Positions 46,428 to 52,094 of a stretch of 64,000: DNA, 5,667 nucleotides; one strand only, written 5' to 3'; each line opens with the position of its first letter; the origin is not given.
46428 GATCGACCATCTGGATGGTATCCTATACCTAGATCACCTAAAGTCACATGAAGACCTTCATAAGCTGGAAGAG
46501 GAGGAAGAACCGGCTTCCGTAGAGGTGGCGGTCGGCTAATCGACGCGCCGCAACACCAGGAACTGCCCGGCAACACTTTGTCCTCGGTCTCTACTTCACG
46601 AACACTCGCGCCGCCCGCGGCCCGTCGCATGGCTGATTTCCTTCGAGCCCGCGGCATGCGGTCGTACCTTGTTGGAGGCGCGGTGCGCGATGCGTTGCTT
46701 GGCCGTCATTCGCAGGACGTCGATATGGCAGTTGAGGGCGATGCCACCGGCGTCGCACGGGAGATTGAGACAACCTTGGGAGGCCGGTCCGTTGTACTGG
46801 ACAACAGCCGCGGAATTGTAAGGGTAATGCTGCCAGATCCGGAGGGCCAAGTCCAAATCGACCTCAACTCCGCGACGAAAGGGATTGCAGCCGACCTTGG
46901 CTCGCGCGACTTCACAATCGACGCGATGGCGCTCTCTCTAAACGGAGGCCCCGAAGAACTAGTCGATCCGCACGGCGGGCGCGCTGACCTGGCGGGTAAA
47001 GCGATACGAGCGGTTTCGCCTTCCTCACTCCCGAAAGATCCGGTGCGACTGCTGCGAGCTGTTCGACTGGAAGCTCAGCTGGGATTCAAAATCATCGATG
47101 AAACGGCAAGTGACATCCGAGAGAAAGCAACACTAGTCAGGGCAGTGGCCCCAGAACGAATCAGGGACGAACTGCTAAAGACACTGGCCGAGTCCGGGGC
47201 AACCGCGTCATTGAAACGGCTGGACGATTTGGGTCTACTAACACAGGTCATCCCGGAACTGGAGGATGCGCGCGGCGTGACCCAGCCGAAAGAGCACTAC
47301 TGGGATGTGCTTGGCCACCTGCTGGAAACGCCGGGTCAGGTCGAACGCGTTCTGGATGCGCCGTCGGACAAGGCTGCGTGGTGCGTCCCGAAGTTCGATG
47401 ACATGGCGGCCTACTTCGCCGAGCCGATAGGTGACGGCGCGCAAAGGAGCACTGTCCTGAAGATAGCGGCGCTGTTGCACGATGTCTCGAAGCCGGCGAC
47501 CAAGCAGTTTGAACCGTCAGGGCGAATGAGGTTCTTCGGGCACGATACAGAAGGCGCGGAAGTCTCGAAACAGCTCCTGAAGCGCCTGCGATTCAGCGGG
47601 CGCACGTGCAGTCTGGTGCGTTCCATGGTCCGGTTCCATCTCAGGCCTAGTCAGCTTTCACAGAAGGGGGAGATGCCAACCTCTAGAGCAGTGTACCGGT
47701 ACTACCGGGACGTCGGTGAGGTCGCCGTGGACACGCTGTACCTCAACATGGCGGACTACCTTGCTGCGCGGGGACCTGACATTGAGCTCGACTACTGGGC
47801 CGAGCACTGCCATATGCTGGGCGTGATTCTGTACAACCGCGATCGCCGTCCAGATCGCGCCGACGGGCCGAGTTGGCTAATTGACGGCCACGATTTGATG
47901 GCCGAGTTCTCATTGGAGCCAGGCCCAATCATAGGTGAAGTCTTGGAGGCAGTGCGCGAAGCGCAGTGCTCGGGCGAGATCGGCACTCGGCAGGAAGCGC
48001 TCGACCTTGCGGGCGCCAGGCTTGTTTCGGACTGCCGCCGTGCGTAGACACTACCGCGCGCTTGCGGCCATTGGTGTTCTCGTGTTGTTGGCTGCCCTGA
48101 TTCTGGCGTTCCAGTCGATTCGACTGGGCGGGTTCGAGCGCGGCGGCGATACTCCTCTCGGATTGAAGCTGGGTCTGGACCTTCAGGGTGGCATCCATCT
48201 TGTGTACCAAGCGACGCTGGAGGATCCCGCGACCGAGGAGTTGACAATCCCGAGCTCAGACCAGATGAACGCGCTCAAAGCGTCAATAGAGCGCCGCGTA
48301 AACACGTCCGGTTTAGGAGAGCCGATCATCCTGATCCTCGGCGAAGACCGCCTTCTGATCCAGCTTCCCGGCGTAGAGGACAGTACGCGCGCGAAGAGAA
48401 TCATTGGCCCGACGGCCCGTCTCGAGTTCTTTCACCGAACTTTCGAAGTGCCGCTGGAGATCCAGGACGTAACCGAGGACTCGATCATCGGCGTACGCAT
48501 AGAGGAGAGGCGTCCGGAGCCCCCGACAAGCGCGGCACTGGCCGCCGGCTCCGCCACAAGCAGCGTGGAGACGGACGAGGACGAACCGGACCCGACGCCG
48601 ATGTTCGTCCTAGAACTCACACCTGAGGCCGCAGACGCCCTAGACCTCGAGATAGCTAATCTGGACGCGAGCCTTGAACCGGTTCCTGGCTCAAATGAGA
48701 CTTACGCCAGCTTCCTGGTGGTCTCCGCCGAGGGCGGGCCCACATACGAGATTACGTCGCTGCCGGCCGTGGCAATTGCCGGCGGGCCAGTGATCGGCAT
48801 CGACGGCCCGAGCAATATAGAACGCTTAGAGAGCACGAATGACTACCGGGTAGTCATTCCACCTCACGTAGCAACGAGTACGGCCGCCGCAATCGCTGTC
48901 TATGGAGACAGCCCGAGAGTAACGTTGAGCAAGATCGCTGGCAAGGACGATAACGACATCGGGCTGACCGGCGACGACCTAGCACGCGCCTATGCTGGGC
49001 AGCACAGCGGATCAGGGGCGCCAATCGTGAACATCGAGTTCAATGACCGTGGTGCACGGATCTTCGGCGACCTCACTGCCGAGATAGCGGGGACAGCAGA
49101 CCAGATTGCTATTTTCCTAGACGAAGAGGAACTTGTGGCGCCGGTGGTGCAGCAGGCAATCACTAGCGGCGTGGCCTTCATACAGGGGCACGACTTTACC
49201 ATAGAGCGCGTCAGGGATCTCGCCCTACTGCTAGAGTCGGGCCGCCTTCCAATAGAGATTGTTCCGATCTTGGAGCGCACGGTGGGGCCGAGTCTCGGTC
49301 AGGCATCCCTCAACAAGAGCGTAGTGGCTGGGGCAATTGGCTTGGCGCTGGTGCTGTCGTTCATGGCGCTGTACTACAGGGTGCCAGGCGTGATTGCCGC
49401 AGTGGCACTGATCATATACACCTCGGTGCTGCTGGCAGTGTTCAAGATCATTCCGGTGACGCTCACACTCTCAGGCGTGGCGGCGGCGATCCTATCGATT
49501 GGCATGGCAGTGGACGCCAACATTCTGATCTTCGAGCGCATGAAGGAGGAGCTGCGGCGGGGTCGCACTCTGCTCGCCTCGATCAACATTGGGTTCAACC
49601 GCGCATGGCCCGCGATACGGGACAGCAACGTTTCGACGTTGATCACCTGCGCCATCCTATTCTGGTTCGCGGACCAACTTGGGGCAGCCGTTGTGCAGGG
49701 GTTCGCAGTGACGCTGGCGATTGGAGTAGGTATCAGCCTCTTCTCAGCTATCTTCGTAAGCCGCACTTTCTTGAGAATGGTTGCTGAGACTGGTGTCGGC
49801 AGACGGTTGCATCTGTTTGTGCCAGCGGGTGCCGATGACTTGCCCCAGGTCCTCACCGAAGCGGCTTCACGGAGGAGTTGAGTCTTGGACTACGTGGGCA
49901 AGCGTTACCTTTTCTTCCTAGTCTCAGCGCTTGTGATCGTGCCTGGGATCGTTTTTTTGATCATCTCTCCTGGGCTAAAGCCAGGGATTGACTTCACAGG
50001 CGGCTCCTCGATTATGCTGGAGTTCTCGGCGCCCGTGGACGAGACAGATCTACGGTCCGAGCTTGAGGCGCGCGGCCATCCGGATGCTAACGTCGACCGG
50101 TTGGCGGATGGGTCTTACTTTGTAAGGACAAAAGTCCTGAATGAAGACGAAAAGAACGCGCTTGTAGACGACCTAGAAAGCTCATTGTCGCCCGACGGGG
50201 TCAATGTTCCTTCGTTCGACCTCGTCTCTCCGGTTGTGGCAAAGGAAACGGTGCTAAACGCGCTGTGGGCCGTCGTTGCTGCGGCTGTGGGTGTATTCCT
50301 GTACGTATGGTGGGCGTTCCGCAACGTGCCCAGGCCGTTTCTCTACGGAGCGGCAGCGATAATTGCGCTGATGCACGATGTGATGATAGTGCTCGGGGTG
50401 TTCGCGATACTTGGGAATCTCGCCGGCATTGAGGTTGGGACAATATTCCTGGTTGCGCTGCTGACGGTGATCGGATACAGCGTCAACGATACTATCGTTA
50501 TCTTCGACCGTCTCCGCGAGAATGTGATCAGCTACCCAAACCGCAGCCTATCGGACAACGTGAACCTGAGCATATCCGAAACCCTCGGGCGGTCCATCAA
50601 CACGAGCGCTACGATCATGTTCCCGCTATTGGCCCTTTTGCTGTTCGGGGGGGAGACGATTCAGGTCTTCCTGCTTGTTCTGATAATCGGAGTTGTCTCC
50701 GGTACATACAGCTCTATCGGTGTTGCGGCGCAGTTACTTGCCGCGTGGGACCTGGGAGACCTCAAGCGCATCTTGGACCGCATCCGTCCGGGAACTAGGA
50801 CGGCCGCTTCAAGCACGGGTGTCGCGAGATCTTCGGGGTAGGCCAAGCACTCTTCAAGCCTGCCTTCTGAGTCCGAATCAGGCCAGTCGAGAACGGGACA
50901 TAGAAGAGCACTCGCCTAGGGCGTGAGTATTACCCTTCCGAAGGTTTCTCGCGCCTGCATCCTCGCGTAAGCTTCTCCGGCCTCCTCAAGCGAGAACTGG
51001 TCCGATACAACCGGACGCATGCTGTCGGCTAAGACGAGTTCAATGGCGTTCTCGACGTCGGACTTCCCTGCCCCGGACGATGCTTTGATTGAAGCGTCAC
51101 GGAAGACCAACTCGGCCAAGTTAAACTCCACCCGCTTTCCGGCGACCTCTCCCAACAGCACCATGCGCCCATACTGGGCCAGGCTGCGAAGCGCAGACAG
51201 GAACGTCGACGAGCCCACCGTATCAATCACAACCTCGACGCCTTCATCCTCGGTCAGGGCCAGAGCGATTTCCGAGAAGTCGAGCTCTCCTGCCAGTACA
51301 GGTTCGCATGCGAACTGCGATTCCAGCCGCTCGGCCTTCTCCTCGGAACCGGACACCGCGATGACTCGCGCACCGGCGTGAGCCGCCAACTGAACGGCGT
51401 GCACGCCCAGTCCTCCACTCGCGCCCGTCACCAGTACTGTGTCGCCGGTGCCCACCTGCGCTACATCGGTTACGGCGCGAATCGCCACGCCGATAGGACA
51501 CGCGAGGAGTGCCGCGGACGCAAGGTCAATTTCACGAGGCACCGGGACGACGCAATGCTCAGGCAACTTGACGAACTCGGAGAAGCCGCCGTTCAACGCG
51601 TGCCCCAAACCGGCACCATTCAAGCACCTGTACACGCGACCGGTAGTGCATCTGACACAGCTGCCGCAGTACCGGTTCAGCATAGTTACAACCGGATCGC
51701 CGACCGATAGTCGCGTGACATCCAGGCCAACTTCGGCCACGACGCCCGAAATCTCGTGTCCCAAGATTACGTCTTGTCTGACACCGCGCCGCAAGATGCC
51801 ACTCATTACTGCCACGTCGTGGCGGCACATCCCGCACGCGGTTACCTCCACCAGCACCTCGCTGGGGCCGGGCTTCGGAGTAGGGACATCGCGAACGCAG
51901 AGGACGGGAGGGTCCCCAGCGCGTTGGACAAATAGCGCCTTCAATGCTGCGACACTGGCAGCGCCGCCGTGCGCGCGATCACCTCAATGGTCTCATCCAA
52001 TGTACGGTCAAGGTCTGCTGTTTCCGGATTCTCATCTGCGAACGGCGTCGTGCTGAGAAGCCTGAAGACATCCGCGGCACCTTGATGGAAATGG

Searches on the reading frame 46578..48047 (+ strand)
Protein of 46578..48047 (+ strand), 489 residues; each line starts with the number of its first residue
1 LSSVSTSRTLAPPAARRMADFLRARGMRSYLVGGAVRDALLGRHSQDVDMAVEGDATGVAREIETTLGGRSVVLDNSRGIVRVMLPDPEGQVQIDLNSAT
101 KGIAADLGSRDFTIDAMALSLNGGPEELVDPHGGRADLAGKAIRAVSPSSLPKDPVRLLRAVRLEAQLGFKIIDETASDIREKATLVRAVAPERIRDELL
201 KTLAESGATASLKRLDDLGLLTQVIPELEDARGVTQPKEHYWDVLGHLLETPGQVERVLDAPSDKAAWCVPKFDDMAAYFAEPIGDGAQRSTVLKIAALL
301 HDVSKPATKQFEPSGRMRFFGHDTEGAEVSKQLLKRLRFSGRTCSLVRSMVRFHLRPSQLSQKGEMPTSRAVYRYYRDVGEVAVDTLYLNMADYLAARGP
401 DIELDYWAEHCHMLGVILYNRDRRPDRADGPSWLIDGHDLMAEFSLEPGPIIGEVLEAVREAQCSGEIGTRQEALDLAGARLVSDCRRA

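Call 25: search_protein_families(library=pfam, proteins=[window:46578-48047:+], max_evalue=0.0001)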
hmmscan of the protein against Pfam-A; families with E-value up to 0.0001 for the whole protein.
window:46578-48047:+ (489 aa): 4 families
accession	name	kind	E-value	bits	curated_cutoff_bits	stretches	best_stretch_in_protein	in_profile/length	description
PF01743.26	PolyA_pol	-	9.7e-17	61.9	23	1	30-144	2-126/126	Poly A polymerase head domain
PF12627.12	PolyA_pol_RNAbd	-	8e-16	58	22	1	169-230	1-62/64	Probable RNA and SrmB- binding site of polymerase A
PF01966.28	HD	-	5.2e-09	36.9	22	1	278-395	9-113/116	HD domain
PF13735.12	tRNA_NucTran2_2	-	1.9e-08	34.9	27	1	435-475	105-145/149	tRNA nucleotidyltransferase domain 2 putative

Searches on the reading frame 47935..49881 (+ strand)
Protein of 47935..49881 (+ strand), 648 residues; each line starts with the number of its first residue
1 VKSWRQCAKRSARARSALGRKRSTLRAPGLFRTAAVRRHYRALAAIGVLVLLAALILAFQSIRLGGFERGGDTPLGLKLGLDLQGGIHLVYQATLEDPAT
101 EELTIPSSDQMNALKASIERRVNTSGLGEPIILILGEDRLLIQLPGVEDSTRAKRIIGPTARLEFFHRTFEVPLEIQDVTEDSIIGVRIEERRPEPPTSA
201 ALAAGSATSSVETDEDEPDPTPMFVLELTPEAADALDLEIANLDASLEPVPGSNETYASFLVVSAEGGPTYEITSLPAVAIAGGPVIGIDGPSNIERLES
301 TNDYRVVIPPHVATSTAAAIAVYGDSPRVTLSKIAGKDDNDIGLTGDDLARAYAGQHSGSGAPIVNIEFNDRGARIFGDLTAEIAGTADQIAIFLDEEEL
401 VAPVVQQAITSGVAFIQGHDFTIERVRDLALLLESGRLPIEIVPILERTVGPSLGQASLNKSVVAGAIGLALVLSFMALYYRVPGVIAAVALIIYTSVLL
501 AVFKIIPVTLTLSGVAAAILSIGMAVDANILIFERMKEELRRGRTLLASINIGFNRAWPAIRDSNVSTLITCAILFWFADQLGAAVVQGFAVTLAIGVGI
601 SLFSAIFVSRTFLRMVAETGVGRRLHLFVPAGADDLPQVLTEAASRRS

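Call 25: search_protein_families(library=pfam, proteins=[window:47935-49881:+], max_evalue=0.0001)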
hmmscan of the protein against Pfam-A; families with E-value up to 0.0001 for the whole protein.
window:47935-49881:+ (648 aa): 3 families
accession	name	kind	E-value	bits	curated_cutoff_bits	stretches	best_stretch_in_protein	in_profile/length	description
PF22599.2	SecDF_P1_head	-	2.1e-20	73.2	27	1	341-440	18-114/114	SecDF, P1 head subdomain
PF21760.3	SecD_1st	-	2e-17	62.8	27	1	113-165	3-55/60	Protein translocase subunit SecDF, P1 domain, N-terminal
PF02355.23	SecD_SecF_C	-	4e-14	52.9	20.5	1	447-617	18-187/189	Protein export membrane protein SecD/SecF, C-terminal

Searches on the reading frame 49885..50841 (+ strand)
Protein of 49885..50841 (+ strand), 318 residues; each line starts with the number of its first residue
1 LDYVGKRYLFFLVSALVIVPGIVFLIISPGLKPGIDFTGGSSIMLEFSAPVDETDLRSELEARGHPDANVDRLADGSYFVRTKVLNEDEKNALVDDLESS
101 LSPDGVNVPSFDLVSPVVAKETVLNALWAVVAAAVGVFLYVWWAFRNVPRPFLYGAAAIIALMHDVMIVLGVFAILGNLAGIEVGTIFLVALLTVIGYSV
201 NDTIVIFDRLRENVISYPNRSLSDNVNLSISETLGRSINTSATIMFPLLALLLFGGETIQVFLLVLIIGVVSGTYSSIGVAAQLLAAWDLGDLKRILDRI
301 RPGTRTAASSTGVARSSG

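Call 26: search_protein_families(library=pfam, proteins=[window:49885-50841:+], max_evalue=0.0001)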
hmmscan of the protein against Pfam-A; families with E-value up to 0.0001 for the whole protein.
window:49885-50841:+ (318 aa): 2 families
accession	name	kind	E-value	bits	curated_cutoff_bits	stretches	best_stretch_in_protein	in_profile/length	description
PF02355.23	SecD_SecF_C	-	1.7e-53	181.3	20.5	1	106-288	13-186/189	Protein export membrane protein SecD/SecF, C-terminal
PF07549.19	Sec_GG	-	2.5e-06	27.3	20.3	1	24-51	1-28/28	SecD/SecF GG Motif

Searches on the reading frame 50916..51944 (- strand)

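Call 26: search_protein_families(library=pfam, proteins=[window:50916-51944:-], max_evalue=0.0001)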
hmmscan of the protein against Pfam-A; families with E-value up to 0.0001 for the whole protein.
window:50916-51944:- (342 aa): 4 families
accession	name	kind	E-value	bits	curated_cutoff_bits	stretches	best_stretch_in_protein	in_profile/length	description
PF08240.17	ADH_N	-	1.2e-25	90.1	23.5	1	26-136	1-103/104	Alcohol dehydrogenase GroES-like domain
PF00107.32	ADH_zinc_N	-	1.7e-24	86.7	31.8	1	178-304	1-127/129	Zinc-binding dehydrogenase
PF13602.12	ADH_zinc_N_2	-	6.9e-14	53.4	27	1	224-340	15-134/134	Zinc-binding dehydrogenase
PF00106.31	adh_short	-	1.6e-06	28.2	26.6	1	169-214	2-47/195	short chain dehydrogenase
